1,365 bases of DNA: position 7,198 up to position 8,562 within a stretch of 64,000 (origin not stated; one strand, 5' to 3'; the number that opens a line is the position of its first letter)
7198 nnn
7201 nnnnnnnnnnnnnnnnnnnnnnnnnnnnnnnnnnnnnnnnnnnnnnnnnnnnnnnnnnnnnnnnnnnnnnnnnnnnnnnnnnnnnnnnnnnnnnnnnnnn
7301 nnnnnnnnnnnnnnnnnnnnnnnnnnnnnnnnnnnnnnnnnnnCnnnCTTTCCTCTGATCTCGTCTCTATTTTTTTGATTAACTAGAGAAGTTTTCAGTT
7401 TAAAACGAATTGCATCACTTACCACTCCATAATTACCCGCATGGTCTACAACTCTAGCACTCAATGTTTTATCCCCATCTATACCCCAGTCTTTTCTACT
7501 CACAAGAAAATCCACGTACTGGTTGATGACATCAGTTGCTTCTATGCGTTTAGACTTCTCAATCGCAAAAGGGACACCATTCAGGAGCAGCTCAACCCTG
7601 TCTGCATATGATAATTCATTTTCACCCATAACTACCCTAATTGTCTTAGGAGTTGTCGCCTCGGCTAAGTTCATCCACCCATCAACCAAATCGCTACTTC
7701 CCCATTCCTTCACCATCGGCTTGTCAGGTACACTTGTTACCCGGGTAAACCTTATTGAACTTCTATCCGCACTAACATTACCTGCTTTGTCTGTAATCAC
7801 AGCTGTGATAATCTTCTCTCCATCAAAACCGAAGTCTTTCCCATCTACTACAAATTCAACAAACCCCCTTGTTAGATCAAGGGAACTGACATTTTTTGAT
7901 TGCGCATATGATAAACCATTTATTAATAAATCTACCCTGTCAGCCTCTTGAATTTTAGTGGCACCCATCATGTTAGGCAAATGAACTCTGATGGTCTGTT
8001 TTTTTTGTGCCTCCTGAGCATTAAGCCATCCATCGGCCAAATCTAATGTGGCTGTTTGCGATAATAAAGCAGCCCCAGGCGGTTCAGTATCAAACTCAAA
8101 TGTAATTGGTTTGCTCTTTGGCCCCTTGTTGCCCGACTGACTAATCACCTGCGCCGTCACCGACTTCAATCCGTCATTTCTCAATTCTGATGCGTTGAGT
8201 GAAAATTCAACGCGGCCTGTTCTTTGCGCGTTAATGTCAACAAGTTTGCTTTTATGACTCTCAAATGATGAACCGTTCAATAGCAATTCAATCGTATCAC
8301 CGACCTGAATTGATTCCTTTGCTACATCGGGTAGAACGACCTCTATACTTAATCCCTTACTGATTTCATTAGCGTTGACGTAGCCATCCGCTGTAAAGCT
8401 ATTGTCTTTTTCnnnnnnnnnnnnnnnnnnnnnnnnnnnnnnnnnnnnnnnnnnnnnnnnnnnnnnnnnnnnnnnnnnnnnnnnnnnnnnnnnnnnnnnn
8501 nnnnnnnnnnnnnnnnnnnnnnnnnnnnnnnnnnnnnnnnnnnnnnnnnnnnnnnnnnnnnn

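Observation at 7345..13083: Giant FimV-core + Ig-repeat protein encoded immediately upstream of, and abutting, the secretin gene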

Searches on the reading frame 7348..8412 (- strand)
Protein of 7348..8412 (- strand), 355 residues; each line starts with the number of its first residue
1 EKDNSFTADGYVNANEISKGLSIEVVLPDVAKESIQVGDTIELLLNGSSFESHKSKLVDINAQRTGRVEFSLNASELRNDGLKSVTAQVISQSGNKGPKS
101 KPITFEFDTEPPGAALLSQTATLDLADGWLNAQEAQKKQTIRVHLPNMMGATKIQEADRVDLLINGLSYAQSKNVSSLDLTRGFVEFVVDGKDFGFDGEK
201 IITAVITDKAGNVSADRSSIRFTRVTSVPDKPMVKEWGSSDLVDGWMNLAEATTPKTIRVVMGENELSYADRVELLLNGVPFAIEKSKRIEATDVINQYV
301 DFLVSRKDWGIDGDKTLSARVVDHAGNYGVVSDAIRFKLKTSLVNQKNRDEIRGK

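Call 67: find_homologous_proteins(query=window:7348-8412:-, max_evalue=0.00001)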
Query seq(355 aa): 3926 candidates shared short words with the query, none scored E <= 0.00001.
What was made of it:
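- Tried and rejected: The same search with the last three modules returned nothing (call 67).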

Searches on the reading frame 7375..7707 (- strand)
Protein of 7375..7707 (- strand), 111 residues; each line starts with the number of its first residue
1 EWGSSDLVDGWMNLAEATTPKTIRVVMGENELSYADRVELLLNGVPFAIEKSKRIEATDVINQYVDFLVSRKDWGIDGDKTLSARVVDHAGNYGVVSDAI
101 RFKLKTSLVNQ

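Call 60: search_protein_families(library=pfam, alignment_id=A2, max_evalue=0.1)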
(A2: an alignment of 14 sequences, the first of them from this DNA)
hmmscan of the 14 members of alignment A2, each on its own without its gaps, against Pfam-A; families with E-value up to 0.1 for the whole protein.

A. member 1, seq(111 aa): 0 families

B. families by the number of members that match (of 14 scanned): 5 families
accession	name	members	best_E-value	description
PF19077.6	Big_13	3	0.0065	Bacterial Ig-like domain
PF16230.10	DUF4889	1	0.0028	Domain of unknown function (DUF4889)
PF20939.2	MsrA_helical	1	0.014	Selenoprotein methionine sulfoxide reductase A, helical domain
PF06125.17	DUF961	1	0.017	Bacterial protein of unknown function (DUF961)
PF17995.8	GH101_N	1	0.064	Endo-alpha-N-acetylgalactosaminidase N-terminal domain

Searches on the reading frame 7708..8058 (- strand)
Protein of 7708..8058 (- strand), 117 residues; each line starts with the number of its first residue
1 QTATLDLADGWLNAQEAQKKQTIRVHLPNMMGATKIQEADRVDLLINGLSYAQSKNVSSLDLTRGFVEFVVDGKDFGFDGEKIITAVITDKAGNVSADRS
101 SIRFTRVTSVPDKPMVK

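Call 68: predict_structure(alignment_id=A4)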
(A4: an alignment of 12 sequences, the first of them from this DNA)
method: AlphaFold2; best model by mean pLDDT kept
length: 117 residues; sequences in the alignment: 12
mean_pLDDT: 85.6   pTM: 0.74
mean pLDDT of the five models: 85.6, 84.8, 83.7, 83.8, 81.1
residues with pLDDT >= 90: 65; 70-90: 39; 50-70: 13; < 50: 0
segments of 3 or more residues with pLDDT < 50: none
pLDDT, mean of each block of 10 residues (from residue 1): 77 91 83 79 87 88 93 91 92 82 89 70
secondary structure, 60 per line:
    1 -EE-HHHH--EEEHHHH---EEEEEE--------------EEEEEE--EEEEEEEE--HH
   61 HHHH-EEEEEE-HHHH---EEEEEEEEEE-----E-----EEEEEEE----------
elements in order: H5-8 E11-13 H14-17 E21-26 E41-46 E49-56 H59-64 E66-71 H73-76 E80-89 E101-107
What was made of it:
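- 7363..10851 (-): Array of ten tandem BIg modules, 113-118 aa each, aa 740-1902. Signature: DGWLN ... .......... ... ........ ... IDxAGN. AlphaFold2 module model pLDDT 85.6 (call 68).
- On Bacterial Ig-like (BIg / Big_13) extender-repeat proteins: AlphaFold2 model pLDDT 85.6 (call 68).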

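Call 77: fold_search(model_id=the predicted structure, library=pdb)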
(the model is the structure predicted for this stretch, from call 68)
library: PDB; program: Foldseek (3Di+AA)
matches with E <= 10: 1395; with E <= 0.001: 3
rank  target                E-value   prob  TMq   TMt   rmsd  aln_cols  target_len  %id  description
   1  4p99_A                1.8e-04  1.00  0.54  0.19   4.4       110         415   25  Ca2+-stabilized adhesin helps an Antarctic bacterium reach out and bind ice (released 2014-06-18)
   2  4kdv                  3.4e-04  1.00  0.46  0.51   5.9       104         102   25  Crystal structure of a bacterial immunoglobulin-like domain from the M. primoryensis ice-binding adhesin (released 2013-10-02)
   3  5irb_B                4.9e-04  1.00  0.46  0.21   6.0       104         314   24  Structural insight into host cell surface retention of a 1.5-MDa bacterial ice-binding adhesin (released 2017-07-19)
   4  5irb_A                1.1e-03  1.00  0.46  0.21   5.9       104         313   24  Structural insight into host cell surface retention of a 1.5-MDa bacterial ice-binding adhesin (released 2017-07-19)
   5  5z7l_A                1.8e-03  1.00  0.50  0.52   3.9       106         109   13  Crystal structure of NDP52 SKICH region in complex with NAP1 (released 2019-01-02)
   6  5z7a_B                1.9e-03  1.00  0.44  0.48   4.7       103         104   12  Crystal structure of NDP52 SKICH region (released 2019-01-02)
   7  5k8g                  2.8e-03  1.00  0.48  0.15   4.8       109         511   24  Crystal structure of a putative peptide-binding domain of MpAFP (released 2017-09-06)
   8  9mt4_G                3.5e-03  1.00  0.51  0.41   4.5       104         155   10  Connector structure of phage JohannRWettstein (Bas63) (released 2025-11-19)
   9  3vvv                  4.5e-03  1.00  0.46  0.49   4.9       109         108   12  Skich domain of NDP52 (released 2013-02-27)
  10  7eaa_A                4.7e-03  1.00  0.48  0.52   3.8        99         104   12  crystal structure of NDP52 SKICH domain in complex with RB1CC1 coiled-coil domain (released 2021-12-22)
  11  2p9r_B                4.7e-03  1.00  0.46  0.53   4.8       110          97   12  Human alpha2-macroglogulin is composed of multiple domains, as predicted by homology with complement component C3 (released 2007-08-21)
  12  3vvw_A                5.7e-03  1.00  0.50  0.52   5.6       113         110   15  NDP52 in complex with LC3C (released 2013-02-27)
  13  5z7l_B                6.0e-03  1.00  0.49  0.51   3.9       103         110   13  Crystal structure of NDP52 SKICH region in complex with NAP1 (released 2019-01-02)
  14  2p9r_A                7.2e-03  1.00  0.48  0.53   4.9       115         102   13  Human alpha2-macroglogulin is composed of multiple domains, as predicted by homology with complement component C3 (released 2007-08-21)
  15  4v96_AE               8.1e-03  1.00  0.51  0.24   5.9       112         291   12  The structure of a 1.8 MDa viral genome injection device suggests alternative infection mechanisms (released 2014-07-09)
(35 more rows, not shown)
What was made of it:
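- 7363..10851 (-): Foldseek best matches are MpIBP RII BIg domains 4p99/4kdv/5irb, E 1.8e-4, 24-25% identity (call 77).
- Closest known: Giant RTX. Same: Tandem BIg extender modules of about 105-118 aa. Foldseek E 1.8e-4 at 24-25% identity to MpIBP RII (call 77).
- Closest known: Inverse autotransporters. Same: Intimin D00-D0 appears among the weak fold matches (call 77).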

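Call 104: search_solved_structures(query=A4, max_evalue=0.1)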
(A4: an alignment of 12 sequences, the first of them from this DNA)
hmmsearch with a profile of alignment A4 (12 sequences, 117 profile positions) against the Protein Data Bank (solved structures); distinct sequences matched with E-value up to 0.1: 1.
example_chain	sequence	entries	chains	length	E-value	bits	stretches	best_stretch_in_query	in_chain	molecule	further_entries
5irb_A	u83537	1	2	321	1.6e-07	34.4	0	4-107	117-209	RTX-adhesin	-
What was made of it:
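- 7363..10851 (-): Module profile against PDB sequences: RTX-adhesin 5irb, E 1.6e-7 (call 104).
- On Bacterial Ig-like (BIg / Big_13) extender-repeat proteins: Foldseek and profile matches to MpIBP BIg domains (calls 77, 104).
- Closest known: Giant RTX. Same: Module profile against RTX-adhesin 5irb, E 1.6e-7 (call 104).
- (2) The modules are homologous to extracellular extender domains of the RTX adhesin MpIBP (calls 77, 104). Ten or more serial RTX-adhesin-type extender modules plus a Pro-rich spacer are hard to fit or justify inside the periplasm (calls 77, 104).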
